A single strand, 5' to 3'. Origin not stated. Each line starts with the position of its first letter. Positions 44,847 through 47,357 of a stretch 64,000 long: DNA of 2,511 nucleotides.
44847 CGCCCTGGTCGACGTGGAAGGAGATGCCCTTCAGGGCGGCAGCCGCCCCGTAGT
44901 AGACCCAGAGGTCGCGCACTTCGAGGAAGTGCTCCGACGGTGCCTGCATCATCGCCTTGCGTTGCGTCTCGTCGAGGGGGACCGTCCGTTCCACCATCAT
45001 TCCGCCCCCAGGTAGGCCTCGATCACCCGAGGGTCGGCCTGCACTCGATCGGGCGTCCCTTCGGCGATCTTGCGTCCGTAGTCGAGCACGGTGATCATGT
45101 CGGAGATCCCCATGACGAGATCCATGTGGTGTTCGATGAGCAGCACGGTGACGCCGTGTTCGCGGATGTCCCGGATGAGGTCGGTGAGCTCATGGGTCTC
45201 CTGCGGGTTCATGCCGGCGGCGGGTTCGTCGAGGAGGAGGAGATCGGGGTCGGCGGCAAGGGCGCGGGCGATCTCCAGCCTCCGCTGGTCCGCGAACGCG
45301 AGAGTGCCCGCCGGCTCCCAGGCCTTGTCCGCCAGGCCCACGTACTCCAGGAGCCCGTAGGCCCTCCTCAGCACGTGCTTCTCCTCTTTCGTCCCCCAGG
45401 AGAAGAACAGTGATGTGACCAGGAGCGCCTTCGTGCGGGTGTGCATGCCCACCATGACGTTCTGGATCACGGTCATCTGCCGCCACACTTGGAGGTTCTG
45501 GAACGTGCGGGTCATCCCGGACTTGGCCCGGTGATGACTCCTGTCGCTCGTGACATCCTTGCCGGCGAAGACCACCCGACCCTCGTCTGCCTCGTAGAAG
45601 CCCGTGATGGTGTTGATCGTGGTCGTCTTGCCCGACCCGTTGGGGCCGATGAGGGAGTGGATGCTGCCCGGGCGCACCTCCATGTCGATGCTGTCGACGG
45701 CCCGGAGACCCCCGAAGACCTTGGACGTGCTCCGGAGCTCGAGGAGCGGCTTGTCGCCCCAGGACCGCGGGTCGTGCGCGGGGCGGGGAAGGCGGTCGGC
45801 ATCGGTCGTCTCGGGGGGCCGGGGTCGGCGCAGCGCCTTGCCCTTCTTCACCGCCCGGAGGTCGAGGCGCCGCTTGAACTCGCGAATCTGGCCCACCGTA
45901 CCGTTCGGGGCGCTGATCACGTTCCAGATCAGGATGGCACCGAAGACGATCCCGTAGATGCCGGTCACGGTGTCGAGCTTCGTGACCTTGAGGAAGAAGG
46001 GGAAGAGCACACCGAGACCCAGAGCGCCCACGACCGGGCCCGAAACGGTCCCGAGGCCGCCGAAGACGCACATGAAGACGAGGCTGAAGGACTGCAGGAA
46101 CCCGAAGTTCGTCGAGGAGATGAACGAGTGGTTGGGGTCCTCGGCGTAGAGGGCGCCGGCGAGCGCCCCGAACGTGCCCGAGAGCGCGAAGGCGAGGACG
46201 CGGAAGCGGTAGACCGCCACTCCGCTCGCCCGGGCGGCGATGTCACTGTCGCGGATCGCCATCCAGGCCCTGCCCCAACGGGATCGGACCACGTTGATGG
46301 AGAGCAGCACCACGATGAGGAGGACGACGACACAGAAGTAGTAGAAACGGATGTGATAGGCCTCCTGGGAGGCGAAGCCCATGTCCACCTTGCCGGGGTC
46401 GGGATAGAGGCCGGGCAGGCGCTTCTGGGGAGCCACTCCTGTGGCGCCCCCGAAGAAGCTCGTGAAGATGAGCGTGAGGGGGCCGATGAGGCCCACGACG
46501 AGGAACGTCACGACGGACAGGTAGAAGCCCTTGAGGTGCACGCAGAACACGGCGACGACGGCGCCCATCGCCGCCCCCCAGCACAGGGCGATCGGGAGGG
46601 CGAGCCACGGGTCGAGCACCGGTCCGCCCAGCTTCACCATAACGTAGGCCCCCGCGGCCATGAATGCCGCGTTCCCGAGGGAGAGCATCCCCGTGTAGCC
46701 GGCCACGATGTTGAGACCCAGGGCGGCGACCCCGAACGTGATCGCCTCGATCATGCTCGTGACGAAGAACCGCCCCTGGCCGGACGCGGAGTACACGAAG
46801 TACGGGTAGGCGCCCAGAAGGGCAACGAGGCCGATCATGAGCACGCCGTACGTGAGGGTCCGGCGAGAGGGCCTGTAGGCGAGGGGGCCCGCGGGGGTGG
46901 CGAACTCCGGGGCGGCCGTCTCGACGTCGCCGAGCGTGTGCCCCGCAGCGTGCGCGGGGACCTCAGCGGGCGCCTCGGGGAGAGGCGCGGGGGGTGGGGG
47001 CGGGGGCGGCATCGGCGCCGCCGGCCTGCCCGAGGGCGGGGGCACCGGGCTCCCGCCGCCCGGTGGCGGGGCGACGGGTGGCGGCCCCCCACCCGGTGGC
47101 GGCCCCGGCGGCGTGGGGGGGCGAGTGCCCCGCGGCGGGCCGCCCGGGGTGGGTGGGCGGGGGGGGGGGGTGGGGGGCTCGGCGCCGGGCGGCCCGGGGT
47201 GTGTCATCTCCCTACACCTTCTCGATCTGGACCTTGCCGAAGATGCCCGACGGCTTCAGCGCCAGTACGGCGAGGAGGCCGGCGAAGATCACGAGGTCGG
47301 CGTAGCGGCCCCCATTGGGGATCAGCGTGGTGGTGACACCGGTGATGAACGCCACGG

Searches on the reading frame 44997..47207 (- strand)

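Call 60: search_protein_families(library=pfam, proteins=[window:44997-47207:-], max_evalue=0.00001)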
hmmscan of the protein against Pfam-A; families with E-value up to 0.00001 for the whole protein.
window:44997-47207:- (736 aa): 4 families
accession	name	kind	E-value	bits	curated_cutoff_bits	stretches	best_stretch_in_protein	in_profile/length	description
PF02653.21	BPD_transp_2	-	6.7e-38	130.8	26.8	1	150-427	4-266/269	Branched-chain amino acid transport system / permease component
PF00005.33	ABC_tran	-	1.2e-27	97.6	25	1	505-663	2-136/137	ABC transporter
PF12399.14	BCA_ABC_TP_C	-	2.6e-13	49.7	25.5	1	712-736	1-25/27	Branched-chain amino acid ATP-binding cassette transporter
PF13304.12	AAA_21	-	7.2e-07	30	27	0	516-535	1-20/304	AAA domain, putative AbiEii toxin, Type IV TA system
